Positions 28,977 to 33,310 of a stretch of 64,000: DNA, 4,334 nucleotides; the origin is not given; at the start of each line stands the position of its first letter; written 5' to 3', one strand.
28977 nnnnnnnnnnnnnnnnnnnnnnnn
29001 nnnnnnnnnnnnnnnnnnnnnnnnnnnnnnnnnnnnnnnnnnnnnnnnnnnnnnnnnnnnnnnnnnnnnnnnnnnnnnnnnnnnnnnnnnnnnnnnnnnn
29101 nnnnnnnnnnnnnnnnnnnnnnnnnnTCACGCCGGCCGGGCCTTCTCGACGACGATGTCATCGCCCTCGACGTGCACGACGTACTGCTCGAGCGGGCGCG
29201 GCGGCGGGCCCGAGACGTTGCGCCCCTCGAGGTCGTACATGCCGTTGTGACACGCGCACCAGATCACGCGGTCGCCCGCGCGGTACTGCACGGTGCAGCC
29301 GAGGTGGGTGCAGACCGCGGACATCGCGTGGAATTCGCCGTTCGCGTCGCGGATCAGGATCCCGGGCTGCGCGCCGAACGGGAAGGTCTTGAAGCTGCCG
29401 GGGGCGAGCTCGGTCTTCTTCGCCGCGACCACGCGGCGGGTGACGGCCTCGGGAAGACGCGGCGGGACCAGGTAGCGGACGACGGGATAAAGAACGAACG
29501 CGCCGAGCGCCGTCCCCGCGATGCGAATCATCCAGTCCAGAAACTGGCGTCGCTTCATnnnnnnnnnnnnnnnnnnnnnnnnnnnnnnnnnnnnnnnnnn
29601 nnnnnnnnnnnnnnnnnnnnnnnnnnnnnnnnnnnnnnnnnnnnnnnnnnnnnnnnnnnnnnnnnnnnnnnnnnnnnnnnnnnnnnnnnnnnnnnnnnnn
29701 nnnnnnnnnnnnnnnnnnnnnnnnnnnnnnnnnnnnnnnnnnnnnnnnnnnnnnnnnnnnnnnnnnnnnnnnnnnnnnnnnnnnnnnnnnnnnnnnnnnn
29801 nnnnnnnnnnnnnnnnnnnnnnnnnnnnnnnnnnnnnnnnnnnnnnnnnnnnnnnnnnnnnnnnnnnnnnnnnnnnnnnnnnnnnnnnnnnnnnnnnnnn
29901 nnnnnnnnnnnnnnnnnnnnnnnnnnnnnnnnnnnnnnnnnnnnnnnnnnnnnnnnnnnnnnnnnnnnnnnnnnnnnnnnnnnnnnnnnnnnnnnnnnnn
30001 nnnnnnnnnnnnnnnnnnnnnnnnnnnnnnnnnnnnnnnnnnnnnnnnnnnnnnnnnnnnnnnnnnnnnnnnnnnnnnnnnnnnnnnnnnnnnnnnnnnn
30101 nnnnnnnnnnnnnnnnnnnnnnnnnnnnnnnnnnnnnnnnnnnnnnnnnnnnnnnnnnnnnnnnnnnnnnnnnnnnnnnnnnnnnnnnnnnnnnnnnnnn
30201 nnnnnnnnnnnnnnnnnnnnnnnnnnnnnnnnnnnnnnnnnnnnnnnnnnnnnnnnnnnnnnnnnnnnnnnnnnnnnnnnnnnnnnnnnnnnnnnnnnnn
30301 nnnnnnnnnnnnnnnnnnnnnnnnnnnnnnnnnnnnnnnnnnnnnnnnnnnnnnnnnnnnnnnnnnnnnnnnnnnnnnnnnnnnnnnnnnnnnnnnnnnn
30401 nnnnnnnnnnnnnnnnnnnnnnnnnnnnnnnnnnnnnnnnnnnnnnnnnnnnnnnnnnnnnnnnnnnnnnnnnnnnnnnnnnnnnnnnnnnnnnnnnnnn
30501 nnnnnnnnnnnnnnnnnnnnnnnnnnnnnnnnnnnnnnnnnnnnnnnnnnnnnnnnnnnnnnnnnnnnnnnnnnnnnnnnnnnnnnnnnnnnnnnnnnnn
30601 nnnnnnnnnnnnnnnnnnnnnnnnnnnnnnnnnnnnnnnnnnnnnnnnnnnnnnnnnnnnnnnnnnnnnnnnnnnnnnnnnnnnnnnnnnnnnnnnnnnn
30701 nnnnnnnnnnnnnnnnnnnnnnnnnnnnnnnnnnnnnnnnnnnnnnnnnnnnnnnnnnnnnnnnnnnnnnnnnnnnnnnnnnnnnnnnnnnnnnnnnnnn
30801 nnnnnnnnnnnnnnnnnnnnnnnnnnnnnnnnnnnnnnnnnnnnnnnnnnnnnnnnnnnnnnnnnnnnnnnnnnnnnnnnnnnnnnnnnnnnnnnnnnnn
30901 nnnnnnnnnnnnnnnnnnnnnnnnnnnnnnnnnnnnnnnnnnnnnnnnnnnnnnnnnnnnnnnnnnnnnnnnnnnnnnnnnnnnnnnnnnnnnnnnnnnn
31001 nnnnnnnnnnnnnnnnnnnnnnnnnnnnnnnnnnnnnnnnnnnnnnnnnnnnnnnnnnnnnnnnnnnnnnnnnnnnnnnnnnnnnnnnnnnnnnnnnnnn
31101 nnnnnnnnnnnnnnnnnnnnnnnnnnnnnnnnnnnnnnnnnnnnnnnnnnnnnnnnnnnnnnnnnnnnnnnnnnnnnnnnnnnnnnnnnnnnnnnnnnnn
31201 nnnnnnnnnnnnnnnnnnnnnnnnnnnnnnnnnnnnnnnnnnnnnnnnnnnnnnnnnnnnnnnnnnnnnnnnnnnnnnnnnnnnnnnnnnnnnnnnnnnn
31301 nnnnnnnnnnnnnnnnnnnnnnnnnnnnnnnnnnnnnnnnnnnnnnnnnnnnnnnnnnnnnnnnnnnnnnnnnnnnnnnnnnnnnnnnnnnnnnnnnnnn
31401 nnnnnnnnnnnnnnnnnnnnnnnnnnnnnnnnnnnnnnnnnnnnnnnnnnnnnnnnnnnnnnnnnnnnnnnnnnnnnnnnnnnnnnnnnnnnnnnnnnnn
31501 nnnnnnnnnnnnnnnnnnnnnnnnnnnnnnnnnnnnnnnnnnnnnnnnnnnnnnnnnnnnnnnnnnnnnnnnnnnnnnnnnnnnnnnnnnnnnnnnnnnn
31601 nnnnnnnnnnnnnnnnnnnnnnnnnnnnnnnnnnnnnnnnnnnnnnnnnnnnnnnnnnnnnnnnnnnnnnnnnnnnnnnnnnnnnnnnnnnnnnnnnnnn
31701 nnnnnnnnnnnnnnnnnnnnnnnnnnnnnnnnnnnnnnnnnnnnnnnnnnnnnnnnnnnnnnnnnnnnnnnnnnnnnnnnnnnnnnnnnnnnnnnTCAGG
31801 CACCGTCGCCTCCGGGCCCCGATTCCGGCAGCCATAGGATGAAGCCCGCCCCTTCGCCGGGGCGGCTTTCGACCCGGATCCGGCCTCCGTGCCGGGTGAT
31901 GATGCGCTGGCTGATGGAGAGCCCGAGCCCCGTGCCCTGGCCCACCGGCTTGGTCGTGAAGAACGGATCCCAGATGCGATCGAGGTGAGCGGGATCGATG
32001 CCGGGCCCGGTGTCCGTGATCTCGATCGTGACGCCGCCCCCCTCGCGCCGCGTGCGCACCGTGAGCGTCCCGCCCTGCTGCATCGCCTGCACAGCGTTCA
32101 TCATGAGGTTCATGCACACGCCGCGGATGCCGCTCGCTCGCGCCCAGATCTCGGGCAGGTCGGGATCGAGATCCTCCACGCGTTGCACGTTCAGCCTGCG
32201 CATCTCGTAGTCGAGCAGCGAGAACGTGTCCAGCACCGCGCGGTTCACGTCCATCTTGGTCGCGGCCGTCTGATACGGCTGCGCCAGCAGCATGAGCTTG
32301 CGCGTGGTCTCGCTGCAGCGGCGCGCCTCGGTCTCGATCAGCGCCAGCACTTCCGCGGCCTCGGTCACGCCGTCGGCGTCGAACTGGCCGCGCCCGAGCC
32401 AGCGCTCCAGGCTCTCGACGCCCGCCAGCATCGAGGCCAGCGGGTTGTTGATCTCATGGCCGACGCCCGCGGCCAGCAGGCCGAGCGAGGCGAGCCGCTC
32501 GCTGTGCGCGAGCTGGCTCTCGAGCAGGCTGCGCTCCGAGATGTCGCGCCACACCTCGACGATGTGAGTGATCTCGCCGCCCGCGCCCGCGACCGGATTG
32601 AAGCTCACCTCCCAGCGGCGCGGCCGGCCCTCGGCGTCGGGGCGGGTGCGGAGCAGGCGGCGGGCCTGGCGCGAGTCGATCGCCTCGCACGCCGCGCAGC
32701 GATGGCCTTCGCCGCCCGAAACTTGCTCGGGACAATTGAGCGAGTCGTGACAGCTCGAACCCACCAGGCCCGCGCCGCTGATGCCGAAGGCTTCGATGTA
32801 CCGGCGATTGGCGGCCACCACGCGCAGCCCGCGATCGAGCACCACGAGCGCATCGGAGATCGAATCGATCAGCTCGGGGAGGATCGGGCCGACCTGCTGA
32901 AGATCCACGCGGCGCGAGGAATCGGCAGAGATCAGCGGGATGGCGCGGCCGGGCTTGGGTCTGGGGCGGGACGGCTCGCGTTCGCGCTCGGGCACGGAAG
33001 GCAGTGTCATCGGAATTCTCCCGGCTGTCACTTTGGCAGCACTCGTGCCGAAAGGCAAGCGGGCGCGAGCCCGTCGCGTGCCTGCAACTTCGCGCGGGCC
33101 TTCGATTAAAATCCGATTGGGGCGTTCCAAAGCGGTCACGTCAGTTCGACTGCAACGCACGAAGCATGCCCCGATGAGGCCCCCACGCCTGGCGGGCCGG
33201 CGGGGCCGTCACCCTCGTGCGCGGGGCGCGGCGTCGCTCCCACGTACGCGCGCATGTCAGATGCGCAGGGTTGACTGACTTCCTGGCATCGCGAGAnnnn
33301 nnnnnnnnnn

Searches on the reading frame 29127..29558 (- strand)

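Call 13: search_protein_families(library=pfam, proteins=[window:29127-29558:-], max_evalue=0.001)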
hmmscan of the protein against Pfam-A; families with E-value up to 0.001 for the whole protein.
window:29127-29558:- (143 aa): 2 families
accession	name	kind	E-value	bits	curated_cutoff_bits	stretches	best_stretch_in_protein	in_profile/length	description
PF00355.32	Rieske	-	1.9e-15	57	20.3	1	43-126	3-87/88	Rieske [2Fe-2S] domain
PF25471.1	TM_PetC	-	9.5e-05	22.5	37.1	1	1-34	7-40/48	Iron-sulfur subunit PetC transmembrane anchor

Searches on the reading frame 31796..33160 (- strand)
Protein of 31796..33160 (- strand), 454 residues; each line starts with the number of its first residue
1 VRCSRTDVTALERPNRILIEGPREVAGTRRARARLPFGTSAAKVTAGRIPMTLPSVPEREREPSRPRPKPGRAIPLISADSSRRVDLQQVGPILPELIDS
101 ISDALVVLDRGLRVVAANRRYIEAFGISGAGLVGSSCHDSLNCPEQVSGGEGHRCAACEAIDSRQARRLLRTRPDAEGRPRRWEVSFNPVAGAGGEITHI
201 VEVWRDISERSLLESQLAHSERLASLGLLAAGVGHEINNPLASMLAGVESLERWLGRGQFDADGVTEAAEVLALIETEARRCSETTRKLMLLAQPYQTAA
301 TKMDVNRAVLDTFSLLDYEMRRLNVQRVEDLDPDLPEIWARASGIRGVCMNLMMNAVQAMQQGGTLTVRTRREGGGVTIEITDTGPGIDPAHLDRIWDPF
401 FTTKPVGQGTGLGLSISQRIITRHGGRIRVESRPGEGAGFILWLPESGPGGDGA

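Call 13: search_protein_families(library=pfam, proteins=[window:31796-33160:-], max_evalue=0.001)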
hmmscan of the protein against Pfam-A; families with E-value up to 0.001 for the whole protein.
window:31796-33160:- (454 aa): 9 families
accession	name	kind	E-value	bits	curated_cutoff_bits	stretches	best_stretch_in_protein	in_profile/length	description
PF02518.31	HATPase_c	-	3.4e-27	95.5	26.4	1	344-446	5-109/111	Histidine kinase-, DNA gyrase B-, and HSP90-like ATPase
PF08448.16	PAS_4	-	4.5e-15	56.3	23.1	1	99-211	2-109/110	PAS fold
PF00989.32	PAS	-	1.5e-10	41.5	22.6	1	96-207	5-113/113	PAS fold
PF00512.31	HisKA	-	2e-08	34.6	26.9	1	226-294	2-62/66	His Kinase A (phospho-acceptor) domain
PF13426.13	PAS_9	-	5.8e-07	30.2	27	1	103-209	2-103/103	PAS domain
PF13188.13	PAS_8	-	6.7e-07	29.4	21.8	1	97-145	6-51/65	PAS domain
PF12860.13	PAS_7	-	0.00021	21.9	27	0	98-142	1-46/115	PAS fold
PF10090.15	HPTransfase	-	0.00022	21.4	22.9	1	349-390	36-77/123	Histidine phosphotransferase C-terminal domain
PF13581.12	HATPase_c_2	-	0.00088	19.7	27.4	0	353-420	40-108/127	Histidine kinase-like ATPase domain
